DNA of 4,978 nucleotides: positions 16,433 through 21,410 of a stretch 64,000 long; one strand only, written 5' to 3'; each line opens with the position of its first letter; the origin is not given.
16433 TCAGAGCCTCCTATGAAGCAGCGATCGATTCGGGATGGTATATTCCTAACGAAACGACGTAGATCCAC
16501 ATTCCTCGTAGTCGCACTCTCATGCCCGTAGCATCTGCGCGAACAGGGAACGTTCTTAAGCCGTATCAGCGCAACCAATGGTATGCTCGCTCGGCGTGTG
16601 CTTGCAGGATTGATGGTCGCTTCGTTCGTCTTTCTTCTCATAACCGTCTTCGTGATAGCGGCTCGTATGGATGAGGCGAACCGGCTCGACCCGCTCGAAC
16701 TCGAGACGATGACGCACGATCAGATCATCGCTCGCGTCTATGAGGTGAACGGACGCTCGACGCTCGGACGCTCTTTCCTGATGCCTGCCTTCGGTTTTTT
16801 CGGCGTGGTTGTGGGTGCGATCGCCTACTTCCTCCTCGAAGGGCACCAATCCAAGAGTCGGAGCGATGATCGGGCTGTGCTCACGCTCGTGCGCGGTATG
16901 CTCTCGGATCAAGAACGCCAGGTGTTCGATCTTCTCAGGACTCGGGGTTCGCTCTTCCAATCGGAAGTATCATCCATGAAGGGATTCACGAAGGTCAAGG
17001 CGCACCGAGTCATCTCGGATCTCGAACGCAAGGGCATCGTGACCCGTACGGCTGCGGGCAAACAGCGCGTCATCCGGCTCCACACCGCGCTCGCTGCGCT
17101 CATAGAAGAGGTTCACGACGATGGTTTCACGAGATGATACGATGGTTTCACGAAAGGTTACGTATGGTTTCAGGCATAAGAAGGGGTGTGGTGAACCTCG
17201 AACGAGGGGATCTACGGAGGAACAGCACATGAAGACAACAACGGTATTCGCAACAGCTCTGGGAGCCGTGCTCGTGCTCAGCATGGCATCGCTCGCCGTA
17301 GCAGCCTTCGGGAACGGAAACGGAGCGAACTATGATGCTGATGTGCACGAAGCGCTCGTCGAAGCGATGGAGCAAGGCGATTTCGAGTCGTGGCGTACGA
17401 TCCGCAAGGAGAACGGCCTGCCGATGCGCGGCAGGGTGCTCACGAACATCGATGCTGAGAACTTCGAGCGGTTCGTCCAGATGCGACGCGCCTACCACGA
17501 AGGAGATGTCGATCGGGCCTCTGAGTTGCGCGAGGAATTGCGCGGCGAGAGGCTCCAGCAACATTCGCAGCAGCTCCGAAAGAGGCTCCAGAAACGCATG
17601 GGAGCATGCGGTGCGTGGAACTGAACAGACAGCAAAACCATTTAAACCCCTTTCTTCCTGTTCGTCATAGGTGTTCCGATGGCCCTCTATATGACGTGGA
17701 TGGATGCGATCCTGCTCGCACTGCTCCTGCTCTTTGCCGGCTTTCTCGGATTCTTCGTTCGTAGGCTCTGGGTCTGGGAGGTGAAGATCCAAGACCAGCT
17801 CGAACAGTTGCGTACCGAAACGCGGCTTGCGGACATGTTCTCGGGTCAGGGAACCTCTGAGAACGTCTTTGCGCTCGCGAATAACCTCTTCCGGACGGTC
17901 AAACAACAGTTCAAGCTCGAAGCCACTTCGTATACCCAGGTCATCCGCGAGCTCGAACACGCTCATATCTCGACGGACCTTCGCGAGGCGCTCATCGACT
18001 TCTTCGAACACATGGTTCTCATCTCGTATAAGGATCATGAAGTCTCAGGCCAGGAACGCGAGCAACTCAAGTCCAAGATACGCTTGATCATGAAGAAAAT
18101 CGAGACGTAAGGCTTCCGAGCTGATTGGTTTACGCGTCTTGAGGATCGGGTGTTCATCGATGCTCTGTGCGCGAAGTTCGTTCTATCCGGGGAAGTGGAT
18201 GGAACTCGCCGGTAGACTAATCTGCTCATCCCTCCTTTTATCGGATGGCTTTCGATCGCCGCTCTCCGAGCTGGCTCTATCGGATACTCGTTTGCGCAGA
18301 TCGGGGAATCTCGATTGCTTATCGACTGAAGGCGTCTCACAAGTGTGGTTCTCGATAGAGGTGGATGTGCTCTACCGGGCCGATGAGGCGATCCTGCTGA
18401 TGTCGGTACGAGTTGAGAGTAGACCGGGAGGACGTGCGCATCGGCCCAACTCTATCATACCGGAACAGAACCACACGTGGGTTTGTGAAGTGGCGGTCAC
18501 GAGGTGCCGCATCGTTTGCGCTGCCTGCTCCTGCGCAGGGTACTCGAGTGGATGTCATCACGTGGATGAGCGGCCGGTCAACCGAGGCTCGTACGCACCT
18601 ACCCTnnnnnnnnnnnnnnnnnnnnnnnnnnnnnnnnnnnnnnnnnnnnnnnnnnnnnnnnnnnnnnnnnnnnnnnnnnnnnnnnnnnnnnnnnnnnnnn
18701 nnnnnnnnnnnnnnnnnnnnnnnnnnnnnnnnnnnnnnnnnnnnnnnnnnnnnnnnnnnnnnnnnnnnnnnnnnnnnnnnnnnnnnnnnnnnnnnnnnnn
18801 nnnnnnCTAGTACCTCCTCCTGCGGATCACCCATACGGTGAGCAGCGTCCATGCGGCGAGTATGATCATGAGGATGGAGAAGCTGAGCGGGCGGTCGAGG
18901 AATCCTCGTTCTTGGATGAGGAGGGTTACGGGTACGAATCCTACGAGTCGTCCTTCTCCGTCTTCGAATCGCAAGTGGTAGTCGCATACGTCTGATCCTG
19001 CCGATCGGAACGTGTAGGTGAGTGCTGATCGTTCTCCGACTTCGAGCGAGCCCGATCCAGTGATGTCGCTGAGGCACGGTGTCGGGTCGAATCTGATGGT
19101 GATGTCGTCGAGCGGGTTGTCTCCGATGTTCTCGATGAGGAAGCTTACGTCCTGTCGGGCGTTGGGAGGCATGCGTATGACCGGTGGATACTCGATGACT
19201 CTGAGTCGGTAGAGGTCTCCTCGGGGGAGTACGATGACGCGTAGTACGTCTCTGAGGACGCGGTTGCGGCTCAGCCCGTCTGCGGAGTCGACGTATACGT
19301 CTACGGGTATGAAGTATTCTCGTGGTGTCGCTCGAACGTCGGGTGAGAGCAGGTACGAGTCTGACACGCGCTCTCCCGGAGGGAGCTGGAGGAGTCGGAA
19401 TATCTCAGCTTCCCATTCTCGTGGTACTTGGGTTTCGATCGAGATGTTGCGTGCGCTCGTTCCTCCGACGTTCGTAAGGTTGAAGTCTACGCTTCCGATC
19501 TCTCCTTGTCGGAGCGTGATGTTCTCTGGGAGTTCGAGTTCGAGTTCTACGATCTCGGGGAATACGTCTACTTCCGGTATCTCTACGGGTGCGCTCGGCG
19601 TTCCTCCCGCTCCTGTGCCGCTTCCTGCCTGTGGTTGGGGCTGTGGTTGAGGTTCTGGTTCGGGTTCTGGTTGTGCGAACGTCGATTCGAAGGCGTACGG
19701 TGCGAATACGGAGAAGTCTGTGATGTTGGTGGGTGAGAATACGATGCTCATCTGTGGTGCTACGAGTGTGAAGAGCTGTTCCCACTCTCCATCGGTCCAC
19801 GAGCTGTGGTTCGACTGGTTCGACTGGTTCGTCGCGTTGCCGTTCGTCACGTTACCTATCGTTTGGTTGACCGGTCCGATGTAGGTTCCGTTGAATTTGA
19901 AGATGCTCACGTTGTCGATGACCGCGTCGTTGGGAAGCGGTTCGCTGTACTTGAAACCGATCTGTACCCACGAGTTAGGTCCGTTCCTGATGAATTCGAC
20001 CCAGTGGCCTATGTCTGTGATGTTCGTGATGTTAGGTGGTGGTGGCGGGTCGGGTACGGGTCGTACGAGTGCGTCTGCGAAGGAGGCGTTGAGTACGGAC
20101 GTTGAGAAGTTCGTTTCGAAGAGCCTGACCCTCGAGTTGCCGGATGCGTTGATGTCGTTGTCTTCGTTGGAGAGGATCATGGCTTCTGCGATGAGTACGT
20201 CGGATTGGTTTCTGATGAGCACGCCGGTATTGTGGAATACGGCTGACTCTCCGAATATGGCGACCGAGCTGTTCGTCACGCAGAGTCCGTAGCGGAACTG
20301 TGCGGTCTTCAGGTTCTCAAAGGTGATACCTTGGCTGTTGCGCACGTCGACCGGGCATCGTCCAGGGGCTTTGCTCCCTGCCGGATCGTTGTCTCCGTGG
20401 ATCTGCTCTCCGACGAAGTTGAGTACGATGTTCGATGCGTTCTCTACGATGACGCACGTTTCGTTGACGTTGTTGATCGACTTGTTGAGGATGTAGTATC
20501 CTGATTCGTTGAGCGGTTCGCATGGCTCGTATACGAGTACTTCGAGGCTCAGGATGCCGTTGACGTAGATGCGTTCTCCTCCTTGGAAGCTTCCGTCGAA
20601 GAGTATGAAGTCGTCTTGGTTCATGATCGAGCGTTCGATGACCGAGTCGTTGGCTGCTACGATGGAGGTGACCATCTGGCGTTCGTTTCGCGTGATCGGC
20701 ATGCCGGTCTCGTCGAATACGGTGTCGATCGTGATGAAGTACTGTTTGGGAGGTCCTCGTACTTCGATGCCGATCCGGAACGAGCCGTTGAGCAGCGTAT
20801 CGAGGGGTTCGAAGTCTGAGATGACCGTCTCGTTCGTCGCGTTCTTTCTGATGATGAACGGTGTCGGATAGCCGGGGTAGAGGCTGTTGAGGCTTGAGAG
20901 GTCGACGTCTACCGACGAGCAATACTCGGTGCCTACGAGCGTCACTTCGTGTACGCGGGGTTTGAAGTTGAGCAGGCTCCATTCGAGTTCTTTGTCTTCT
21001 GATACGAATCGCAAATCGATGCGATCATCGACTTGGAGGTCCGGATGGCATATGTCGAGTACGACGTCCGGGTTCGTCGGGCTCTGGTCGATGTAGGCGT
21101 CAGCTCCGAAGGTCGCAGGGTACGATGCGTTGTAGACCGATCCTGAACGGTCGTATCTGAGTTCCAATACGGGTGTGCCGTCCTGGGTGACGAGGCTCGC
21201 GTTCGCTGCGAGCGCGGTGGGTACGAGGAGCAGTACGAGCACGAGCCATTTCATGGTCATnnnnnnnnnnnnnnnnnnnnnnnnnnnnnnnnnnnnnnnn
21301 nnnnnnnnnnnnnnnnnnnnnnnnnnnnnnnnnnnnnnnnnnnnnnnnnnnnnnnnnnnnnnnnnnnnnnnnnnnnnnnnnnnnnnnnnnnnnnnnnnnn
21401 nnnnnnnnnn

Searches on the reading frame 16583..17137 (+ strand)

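Call 28: search_protein_families(library=pfam, proteins=[window:16583-17137:+], max_evalue=0.001)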
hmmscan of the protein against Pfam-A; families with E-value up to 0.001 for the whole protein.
window:16583-17137:+ (184 aa): 1 family
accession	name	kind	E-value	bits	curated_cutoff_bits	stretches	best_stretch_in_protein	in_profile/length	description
PF24034.1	DUF7343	-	6.9e-09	35.9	27.6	1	107-166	2-61/62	Domain of unknown function (DUF7343)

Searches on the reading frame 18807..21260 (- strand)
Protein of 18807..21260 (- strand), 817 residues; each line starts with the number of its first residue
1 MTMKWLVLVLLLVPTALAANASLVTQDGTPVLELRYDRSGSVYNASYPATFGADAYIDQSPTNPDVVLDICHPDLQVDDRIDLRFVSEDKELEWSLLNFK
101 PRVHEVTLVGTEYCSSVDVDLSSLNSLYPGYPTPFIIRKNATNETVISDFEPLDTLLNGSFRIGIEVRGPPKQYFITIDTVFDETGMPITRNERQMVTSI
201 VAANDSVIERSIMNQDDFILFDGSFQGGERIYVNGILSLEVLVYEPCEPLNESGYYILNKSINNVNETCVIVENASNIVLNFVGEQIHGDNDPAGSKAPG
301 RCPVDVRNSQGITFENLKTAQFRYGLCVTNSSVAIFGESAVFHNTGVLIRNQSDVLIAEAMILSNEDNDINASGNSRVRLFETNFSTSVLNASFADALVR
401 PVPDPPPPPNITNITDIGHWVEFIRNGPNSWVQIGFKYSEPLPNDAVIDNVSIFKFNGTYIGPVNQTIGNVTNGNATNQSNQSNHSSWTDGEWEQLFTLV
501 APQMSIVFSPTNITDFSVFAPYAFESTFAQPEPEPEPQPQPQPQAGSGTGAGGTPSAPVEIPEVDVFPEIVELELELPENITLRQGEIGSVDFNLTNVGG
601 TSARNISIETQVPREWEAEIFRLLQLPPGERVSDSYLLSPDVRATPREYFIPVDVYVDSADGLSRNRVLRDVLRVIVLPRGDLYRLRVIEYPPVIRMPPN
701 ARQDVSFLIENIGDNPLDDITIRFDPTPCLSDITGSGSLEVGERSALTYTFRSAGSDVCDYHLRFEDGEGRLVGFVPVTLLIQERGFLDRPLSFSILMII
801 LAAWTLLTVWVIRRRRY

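Call 28: search_protein_families(library=pfam, proteins=[window:18807-21260:-], max_evalue=0.001)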
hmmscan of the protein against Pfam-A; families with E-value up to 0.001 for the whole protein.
window:18807-21260:- (817 aa): 1 family
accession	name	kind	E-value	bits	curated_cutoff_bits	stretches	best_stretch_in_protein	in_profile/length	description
PF10633.15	NPCBM_assoc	-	2.7e-05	24.7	24.4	1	585-651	3-71/78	NPCBM-associated, NEW3 domain of alpha-galactosidase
